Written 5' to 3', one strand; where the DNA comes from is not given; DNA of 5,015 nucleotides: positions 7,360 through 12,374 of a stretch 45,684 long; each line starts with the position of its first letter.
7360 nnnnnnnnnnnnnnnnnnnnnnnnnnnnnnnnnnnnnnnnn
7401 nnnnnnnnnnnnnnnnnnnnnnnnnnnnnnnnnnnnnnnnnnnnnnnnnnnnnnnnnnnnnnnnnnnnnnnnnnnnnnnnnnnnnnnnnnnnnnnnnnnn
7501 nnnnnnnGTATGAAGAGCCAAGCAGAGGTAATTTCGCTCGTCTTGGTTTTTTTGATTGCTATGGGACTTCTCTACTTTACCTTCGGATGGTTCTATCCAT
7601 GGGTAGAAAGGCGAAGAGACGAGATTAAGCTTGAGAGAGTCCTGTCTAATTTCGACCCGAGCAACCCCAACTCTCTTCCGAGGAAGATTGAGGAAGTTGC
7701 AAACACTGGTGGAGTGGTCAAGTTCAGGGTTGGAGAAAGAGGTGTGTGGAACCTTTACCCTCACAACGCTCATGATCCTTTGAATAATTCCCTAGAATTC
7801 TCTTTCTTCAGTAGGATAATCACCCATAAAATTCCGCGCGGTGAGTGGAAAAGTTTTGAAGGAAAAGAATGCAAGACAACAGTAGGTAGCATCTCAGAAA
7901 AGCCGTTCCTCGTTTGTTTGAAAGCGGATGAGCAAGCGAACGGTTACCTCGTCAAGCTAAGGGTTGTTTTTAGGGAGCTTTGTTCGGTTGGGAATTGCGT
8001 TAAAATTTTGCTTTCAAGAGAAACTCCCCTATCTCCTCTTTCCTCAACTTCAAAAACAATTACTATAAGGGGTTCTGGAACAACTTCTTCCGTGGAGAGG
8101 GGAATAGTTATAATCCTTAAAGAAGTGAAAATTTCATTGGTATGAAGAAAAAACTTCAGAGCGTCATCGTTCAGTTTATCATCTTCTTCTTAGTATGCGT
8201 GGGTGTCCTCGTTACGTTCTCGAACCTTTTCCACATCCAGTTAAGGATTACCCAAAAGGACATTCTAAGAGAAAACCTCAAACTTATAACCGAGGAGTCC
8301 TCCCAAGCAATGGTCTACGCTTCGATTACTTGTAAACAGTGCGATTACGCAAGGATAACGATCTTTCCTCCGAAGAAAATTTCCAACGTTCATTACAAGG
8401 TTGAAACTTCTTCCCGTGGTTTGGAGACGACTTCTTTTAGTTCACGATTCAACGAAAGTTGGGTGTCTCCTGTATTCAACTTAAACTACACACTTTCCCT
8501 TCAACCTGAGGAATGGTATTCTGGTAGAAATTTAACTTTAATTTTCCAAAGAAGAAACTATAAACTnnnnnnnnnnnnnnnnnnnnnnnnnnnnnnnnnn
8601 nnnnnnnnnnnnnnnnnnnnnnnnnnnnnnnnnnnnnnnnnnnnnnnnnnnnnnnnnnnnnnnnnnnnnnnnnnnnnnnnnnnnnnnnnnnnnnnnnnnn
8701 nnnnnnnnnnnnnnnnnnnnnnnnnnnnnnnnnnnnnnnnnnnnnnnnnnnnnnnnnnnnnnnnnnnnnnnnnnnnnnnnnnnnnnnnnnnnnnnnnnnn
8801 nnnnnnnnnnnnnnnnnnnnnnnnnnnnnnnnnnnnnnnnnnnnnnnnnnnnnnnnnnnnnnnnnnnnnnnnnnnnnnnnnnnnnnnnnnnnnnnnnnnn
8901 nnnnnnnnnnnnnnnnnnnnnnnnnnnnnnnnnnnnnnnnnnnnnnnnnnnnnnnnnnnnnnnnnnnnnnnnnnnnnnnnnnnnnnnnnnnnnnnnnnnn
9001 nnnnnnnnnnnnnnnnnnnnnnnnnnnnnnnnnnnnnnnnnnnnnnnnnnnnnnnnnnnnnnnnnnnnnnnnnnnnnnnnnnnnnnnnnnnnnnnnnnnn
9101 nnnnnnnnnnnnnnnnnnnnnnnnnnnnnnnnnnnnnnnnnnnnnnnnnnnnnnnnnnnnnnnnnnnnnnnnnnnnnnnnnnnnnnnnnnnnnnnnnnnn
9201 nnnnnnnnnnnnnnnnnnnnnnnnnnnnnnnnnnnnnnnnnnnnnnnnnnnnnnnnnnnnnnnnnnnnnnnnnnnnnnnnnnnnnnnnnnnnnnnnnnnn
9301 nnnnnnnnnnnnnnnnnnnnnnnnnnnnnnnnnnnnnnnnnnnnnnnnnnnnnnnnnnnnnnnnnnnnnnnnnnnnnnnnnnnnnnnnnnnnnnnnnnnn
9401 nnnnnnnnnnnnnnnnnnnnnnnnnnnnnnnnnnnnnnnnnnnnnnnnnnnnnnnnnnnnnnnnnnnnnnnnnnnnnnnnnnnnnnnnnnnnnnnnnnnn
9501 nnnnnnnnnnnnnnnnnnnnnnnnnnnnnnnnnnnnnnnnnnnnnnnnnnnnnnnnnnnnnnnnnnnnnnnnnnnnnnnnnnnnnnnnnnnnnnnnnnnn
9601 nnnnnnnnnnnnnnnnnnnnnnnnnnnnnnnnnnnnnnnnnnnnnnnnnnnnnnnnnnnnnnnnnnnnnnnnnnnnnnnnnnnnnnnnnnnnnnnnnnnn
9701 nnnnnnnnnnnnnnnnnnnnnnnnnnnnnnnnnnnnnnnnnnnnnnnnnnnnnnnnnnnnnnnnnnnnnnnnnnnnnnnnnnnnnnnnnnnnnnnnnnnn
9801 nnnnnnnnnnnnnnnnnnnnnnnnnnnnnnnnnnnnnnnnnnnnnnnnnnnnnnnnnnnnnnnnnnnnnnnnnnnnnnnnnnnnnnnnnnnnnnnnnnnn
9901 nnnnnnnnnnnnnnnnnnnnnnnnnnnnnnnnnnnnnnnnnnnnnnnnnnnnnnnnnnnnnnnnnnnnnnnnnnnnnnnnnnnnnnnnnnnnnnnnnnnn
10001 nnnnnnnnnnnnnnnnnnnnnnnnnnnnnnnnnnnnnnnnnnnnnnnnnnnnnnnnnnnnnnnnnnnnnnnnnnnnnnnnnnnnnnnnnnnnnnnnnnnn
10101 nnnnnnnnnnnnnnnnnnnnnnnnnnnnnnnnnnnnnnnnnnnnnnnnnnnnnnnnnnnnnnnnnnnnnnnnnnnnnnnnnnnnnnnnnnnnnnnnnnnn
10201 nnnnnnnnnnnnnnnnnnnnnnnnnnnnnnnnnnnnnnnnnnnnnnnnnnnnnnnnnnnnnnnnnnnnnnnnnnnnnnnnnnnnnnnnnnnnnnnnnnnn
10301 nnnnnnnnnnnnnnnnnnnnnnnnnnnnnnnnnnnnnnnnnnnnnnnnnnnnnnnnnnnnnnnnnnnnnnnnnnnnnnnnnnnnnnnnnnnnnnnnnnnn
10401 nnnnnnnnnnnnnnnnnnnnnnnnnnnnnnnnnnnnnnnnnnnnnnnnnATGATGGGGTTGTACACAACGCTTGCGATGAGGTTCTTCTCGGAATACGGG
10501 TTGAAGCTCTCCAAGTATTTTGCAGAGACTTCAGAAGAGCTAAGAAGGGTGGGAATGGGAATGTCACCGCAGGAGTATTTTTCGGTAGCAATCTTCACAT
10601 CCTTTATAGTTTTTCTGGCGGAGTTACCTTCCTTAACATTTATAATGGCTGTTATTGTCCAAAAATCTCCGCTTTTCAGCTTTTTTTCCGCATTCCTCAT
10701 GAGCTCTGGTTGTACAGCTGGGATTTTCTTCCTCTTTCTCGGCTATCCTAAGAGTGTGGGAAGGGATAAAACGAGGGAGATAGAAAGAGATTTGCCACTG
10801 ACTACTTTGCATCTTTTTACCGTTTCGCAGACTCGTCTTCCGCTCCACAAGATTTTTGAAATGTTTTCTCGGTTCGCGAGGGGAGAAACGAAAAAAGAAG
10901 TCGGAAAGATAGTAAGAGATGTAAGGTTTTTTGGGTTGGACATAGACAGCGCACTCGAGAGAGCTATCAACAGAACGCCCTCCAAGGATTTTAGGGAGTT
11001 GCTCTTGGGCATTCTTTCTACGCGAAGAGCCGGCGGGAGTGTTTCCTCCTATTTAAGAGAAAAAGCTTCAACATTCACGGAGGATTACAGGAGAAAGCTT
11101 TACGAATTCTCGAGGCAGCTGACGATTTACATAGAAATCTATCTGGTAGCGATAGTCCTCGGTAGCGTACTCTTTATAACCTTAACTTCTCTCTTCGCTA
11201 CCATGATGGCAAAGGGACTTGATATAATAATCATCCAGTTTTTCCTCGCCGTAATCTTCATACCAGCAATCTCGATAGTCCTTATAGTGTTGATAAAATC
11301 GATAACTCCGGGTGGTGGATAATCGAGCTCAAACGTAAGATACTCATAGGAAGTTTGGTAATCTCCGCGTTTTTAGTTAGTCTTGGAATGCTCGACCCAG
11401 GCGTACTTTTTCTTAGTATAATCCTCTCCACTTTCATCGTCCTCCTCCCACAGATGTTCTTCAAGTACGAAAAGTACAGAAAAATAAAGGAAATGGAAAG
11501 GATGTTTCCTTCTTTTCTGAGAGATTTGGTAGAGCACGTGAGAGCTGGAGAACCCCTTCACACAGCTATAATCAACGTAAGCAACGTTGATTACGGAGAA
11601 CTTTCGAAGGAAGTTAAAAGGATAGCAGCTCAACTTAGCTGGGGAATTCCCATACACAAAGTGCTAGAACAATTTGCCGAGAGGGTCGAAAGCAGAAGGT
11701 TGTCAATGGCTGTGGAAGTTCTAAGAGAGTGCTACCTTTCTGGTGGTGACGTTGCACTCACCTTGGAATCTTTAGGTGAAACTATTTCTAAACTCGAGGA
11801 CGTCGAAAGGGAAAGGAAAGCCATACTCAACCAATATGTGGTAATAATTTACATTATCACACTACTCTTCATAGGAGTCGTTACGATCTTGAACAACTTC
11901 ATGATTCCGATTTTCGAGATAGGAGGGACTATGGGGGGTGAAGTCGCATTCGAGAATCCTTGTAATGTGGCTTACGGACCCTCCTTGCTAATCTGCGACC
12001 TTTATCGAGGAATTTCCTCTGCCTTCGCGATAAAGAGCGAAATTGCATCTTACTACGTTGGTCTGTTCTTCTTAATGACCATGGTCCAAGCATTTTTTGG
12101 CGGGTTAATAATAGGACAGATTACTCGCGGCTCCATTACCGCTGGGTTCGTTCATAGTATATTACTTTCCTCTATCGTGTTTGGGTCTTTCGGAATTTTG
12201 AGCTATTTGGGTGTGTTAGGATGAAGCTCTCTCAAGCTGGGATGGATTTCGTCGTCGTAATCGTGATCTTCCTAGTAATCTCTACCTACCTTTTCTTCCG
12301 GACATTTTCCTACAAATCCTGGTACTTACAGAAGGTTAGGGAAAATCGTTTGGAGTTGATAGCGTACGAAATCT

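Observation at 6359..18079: Twelve-gene Epd/Tad-like type IV filament locus with many class III-signal proteins and large anchored beta-sandwich proteins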

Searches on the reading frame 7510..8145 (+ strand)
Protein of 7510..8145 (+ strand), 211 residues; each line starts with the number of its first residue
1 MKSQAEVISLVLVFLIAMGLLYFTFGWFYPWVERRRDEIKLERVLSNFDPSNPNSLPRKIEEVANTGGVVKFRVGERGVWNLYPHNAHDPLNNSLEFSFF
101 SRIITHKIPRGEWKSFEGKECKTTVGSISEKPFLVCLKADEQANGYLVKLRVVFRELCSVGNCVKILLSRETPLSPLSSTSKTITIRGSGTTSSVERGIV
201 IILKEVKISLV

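Call 3: search_protein_families(library=pfam, max_evalue=0.01, proteins=[window:7510-8145:+])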
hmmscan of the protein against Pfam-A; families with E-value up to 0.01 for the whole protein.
window:7510-8145:+ (211 aa): 1 family
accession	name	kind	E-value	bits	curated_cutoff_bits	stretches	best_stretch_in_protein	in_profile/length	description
PF05987.18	DUF898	-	0.0021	17.6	28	1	2-50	265-313/336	Bacterial protein of unknown function (DUF898)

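Call 5: search_protein_families(library=ncbifam, max_evalue=0.01, proteins=[window:7510-8145:+])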
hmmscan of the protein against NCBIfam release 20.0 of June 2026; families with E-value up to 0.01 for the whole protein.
window:7510-8145:+ (211 aa): 0 families

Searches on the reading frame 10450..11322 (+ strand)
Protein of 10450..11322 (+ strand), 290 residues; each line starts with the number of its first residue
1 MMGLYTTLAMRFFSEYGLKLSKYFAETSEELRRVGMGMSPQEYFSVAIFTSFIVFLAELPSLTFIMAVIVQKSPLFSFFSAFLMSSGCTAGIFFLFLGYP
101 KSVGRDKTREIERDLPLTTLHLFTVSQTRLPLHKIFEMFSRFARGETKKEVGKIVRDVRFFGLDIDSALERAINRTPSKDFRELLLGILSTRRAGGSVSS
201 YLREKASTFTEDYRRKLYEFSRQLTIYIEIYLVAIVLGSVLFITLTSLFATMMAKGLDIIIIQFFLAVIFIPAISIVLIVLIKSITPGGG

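Call 3: search_protein_families(library=pfam, max_evalue=0.01, proteins=[window:10450-11322:+])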
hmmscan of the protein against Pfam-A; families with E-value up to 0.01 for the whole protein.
window:10450-11322:+ (290 aa): 1 family
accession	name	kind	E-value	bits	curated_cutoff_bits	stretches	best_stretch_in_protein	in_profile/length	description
PF00482.28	T2SSF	-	2.1e-14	54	25.2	1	121-245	4-124/125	Type II secretion system (T2SS), protein F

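Call 5: search_protein_families(library=ncbifam, max_evalue=0.01, proteins=[window:10450-11322:+])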
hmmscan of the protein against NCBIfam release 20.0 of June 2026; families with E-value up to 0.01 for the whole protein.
window:10450-11322:+ (290 aa): 4 families
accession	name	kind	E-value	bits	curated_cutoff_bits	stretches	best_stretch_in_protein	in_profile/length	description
NF004704.2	PRK06041.1-2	equivalog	8.4e-19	67.7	550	1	36-287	6-248/555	archaellar assembly protein ArlJ/FlaJ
NF004705.1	PRK06041.1-3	equivalog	2.3e-10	40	400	1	111-282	3-173/465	archaellar assembly protein ArlJ/FlaJ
NF046075.1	UpsF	equivalog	4.2e-10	39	400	1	62-287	34-251/484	membrane pilin protein UpsF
NF053673.1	bindosome_BasF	exception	3.3e-07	29.3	1300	1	93-266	179-356/656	bindosome assembly system membrane anchoring protein BasF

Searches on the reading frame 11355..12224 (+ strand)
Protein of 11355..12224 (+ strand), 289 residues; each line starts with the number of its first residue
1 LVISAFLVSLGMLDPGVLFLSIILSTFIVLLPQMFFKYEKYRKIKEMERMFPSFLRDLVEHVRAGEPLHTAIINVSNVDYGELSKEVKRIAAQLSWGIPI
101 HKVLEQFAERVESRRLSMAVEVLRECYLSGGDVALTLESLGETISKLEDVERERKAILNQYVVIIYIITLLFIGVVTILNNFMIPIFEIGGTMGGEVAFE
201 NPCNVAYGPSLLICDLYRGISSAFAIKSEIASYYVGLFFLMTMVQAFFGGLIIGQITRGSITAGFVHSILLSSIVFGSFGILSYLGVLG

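Call 3: search_protein_families(library=pfam, max_evalue=0.01, proteins=[window:11355-12224:+])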
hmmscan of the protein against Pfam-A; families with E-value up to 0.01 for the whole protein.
window:11355-12224:+ (289 aa): 1 family
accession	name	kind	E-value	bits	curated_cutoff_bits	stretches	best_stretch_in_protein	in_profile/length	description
PF00482.28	T2SSF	-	6.3e-18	65.4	25.2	1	54-179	1-123/125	Type II secretion system (T2SS), protein F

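Call 5: search_protein_families(library=ncbifam, max_evalue=0.01, proteins=[window:11355-12224:+])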
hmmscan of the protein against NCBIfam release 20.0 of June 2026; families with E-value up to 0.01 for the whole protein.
window:11355-12224:+ (289 aa): 5 families
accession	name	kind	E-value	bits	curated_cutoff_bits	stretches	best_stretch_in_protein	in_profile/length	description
NF004705.1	PRK06041.1-3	equivalog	5.2e-18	65.2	400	1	4-241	204-440/465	archaellar assembly protein ArlJ/FlaJ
NF046075.1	UpsF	equivalog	8.1e-13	48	400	1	21-185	284-437/484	membrane pilin protein UpsF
NF004704.2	PRK06041.1-2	equivalog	1.7e-09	37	550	1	30-170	313-453/555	archaellar assembly protein ArlJ/FlaJ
NF004703.2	PRK06041.1-1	equivalog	2e-05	23.1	570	1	5-184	243-418/525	archaellar assembly protein ArlJ/FlaJ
NF053673.1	bindosome_BasF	exception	3.4e-05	22.6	1300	1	20-182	404-562/656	bindosome assembly system membrane anchoring protein BasF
